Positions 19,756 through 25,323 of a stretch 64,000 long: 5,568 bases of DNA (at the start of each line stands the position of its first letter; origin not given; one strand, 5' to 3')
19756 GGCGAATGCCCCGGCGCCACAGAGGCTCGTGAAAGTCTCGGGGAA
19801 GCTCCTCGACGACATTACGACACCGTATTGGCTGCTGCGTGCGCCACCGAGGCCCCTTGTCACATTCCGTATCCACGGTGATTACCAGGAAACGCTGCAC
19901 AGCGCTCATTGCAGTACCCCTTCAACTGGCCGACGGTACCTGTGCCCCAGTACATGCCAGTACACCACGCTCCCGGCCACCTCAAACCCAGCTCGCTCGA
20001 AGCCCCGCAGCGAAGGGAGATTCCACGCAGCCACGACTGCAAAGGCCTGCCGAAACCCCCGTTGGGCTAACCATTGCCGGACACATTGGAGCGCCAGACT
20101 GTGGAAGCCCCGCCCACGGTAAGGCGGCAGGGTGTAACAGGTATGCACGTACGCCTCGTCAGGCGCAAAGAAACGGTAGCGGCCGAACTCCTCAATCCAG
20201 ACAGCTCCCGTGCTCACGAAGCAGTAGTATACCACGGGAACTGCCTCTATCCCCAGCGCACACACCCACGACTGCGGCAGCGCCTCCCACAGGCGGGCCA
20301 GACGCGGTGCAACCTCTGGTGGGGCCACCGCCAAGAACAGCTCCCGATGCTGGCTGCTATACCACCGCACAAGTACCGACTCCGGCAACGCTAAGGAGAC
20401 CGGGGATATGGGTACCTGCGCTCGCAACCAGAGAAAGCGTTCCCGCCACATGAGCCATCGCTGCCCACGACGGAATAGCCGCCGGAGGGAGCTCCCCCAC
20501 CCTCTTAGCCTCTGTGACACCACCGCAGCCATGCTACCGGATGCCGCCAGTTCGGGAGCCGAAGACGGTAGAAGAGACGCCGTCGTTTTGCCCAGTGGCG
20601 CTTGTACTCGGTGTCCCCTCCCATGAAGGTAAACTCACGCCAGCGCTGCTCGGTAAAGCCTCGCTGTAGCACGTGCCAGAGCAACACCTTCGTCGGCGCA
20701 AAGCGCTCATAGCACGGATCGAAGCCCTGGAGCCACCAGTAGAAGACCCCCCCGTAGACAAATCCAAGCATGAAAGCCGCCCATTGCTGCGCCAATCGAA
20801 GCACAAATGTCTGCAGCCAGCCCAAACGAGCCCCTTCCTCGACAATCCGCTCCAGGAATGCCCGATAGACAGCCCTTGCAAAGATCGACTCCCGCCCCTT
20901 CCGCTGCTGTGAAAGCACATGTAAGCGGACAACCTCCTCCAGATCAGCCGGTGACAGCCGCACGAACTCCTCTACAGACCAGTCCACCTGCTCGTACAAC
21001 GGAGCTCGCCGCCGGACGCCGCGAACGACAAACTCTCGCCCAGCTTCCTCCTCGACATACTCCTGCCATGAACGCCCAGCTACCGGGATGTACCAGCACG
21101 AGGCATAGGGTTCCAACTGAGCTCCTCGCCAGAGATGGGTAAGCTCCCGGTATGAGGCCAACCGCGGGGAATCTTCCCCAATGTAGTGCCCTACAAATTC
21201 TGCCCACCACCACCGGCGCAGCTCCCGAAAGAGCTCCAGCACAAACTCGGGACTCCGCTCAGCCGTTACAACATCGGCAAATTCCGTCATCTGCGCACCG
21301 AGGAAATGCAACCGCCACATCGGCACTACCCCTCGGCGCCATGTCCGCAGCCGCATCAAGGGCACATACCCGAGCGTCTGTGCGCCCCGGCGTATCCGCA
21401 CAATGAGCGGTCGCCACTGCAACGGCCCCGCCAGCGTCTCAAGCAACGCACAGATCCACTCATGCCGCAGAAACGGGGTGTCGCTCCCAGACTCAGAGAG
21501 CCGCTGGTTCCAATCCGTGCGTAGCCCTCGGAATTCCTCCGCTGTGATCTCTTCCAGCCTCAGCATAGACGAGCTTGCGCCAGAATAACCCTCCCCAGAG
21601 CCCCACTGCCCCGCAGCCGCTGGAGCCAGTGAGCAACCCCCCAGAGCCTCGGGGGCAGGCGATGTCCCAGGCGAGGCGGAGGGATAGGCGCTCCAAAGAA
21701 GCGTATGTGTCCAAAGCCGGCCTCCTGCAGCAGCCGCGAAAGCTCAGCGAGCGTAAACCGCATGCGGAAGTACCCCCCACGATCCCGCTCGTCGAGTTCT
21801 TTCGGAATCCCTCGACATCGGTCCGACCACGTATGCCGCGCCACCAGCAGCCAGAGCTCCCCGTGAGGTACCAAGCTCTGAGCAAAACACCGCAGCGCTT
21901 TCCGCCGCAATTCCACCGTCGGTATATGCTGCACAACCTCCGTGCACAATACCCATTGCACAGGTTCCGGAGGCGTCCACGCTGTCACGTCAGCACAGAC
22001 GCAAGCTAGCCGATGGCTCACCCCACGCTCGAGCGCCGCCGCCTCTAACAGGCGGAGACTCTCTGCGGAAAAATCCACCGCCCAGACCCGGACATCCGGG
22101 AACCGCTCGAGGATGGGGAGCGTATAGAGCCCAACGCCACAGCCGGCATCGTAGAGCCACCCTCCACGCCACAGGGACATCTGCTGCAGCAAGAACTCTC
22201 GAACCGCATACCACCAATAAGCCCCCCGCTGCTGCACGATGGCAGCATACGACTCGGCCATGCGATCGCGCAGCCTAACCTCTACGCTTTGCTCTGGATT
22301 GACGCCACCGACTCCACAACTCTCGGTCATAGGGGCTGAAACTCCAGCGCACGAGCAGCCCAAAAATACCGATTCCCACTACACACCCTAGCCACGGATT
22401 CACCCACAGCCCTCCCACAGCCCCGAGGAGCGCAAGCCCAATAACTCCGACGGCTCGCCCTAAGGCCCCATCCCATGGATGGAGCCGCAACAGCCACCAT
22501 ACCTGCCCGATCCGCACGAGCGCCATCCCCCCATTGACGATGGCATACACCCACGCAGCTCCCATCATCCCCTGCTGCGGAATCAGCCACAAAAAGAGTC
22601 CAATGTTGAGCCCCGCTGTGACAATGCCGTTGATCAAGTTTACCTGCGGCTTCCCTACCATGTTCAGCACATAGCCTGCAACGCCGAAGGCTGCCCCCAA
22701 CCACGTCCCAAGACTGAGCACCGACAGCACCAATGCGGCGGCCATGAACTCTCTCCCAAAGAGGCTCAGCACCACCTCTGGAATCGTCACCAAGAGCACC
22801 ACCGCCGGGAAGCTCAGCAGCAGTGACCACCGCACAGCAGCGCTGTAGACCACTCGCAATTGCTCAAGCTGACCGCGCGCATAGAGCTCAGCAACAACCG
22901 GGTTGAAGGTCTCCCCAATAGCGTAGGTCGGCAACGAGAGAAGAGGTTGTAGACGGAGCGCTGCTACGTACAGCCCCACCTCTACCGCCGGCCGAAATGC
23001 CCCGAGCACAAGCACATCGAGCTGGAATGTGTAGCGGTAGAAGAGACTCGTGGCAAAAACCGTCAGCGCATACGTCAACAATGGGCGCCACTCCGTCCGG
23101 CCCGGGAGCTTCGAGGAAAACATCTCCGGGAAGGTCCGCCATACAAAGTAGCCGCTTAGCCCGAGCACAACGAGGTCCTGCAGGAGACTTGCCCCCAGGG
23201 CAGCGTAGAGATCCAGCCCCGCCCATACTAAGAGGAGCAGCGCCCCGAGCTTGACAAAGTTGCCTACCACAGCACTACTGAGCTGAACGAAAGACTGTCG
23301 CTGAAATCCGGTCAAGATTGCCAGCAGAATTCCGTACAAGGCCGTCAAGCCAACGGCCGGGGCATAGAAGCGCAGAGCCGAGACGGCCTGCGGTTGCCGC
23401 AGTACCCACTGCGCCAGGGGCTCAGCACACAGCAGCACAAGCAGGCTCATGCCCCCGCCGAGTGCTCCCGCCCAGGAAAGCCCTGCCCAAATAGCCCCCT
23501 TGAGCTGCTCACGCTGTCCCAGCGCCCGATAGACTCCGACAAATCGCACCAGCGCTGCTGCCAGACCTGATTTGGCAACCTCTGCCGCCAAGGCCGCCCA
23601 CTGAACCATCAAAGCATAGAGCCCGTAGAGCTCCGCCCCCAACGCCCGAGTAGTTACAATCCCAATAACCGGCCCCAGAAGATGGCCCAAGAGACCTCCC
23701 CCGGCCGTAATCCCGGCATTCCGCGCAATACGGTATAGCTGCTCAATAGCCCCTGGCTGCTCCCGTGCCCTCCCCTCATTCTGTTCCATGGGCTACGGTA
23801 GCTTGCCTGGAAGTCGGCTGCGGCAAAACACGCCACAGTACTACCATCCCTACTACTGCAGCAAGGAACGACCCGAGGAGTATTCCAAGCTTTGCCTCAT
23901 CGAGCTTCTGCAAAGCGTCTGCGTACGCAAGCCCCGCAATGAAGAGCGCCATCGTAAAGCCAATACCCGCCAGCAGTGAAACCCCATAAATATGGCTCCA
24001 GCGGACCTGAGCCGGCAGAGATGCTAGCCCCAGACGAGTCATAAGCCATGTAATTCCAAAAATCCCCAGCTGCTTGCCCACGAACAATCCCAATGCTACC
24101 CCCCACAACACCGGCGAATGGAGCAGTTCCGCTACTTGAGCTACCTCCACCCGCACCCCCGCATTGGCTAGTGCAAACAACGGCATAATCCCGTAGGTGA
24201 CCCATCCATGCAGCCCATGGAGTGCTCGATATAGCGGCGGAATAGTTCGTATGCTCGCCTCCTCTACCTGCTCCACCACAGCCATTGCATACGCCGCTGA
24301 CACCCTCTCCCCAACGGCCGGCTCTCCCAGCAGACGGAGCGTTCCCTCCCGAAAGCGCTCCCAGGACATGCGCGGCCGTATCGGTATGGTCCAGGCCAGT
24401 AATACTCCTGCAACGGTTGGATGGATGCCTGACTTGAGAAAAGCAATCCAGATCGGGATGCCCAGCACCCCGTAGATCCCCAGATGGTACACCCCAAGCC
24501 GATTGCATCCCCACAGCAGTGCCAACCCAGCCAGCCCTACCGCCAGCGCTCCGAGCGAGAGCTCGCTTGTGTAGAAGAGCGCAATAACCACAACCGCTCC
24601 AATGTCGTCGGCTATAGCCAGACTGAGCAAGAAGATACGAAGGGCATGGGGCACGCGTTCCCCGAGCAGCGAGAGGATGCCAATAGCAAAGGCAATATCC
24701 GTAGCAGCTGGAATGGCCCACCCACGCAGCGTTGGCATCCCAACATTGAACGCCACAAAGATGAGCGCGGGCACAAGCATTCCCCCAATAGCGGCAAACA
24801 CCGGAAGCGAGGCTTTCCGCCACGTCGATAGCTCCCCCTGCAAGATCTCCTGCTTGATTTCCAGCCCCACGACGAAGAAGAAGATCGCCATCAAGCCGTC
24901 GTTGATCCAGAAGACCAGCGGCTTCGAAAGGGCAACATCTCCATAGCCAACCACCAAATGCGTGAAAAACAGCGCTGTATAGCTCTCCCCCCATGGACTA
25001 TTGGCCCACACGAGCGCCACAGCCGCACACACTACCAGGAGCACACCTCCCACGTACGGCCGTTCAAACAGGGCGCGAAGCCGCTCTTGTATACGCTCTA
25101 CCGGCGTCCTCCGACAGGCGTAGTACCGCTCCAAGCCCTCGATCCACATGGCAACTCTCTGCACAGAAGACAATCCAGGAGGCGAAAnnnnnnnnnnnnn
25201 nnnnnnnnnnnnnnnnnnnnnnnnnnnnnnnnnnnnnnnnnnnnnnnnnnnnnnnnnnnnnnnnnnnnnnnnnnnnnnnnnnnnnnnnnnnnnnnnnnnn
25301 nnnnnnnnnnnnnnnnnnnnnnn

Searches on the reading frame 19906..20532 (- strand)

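Call 57: search_protein_families(library=pfam, proteins=[window:19906-20532:-], max_evalue=0.00001)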
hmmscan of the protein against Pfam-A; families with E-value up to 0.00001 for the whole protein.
window:19906-20532:- (208 aa): 1 family
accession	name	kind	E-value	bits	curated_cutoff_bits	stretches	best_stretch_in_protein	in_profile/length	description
PF00583.31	Acetyltransf_1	-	4.5e-09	37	20.7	1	116-183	55-116/116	Acetyltransferase (GNAT) family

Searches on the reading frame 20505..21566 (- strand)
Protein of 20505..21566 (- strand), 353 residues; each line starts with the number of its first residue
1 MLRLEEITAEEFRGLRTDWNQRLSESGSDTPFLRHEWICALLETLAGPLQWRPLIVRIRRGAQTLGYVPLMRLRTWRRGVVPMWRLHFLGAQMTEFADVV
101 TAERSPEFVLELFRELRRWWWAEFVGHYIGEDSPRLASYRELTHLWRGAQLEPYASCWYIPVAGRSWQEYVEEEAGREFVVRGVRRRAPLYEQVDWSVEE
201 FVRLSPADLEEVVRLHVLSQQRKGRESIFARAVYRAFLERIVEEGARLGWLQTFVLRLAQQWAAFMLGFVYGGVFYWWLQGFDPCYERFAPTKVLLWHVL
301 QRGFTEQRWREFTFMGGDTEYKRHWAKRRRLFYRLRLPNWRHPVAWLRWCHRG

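Call 57: search_protein_families(library=pfam, proteins=[window:20505-21566:-], max_evalue=0.00001)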
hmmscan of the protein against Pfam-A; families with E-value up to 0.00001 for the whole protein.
window:20505-21566:- (353 aa): 1 family
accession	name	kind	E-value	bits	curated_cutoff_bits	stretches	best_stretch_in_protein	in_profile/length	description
PF13480.13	Acetyltransf_6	-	9.1e-26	91.2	22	1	183-323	6-143/143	Acetyltransferase (GNAT) domain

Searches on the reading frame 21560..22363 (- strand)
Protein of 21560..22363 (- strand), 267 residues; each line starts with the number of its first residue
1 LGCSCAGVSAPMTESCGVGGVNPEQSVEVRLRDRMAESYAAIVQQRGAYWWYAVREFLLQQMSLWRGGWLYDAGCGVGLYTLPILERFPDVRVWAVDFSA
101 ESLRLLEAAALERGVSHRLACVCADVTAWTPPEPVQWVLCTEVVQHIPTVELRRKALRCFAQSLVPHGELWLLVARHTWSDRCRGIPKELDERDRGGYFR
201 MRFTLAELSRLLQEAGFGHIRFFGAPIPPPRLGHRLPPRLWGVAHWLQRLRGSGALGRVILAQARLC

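Call 57: search_protein_families(library=pfam, proteins=[window:21560-22363:-], max_evalue=0.00001)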
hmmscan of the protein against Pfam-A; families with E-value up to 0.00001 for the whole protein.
window:21560-22363:- (267 aa): 5 families
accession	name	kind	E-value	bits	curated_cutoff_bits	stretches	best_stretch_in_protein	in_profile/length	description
PF13649.12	Methyltransf_25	-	5.4e-13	49.9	27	1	72-168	3-97/97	Methyltransferase domain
PF08241.18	Methyltransf_11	-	6.6e-10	39.9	21.2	1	72-171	2-94/95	Methyltransferase domain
PF08242.18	Methyltransf_12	-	8.1e-10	39.8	30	1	72-169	2-97/98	Methyltransferase domain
PF05175.20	MTS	-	2.8e-08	34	23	1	56-178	21-144/170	Methyltransferase small domain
PF13489.12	Methyltransf_23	-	1e-07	32.2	27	1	69-217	25-159/164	Methyltransferase domain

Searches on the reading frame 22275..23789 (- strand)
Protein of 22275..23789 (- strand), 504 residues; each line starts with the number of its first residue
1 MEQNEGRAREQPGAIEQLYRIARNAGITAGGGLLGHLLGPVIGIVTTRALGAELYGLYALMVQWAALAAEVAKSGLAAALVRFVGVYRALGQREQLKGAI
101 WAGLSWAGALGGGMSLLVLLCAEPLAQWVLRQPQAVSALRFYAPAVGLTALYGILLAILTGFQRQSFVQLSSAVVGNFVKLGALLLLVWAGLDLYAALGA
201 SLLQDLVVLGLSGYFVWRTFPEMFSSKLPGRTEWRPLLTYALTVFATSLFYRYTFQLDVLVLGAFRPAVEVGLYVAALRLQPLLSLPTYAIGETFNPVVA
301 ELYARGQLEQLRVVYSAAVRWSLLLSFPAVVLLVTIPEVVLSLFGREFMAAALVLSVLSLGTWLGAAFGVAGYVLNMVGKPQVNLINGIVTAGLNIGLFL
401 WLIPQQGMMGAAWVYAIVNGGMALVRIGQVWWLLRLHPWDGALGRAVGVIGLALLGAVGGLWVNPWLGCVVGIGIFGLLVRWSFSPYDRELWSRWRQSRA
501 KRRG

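Call 57: search_protein_families(library=pfam, proteins=[window:22275-23789:-], max_evalue=0.00001)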
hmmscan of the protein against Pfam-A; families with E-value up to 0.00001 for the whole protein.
window:22275-23789:- (504 aa): 3 families
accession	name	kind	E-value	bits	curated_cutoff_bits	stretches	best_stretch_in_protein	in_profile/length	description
PF01943.22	Polysacc_synt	-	5.8e-27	95.2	28.2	1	22-285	2-255/274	Polysaccharide biosynthesis protein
PF13440.11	Polysacc_synt_3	-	2.5e-17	63.5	23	1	47-350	3-290/293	Polysaccharide biosynthesis protein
PF01554.23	MatE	-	3e-10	40.4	24.9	1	246-398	4-158/161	MatE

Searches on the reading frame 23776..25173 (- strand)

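Call 57: search_protein_families(library=pfam, proteins=[window:23776-25173:-], max_evalue=0.00001)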
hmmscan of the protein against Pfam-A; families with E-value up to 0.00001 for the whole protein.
window:23776-25173:- (465 aa): 1 family
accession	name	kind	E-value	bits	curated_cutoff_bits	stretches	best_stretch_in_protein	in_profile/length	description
PF06965.17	Na_H_antiport_1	-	1.4e-148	495.2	23.5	1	35-446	3-374/374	Na+/H+ antiporter 1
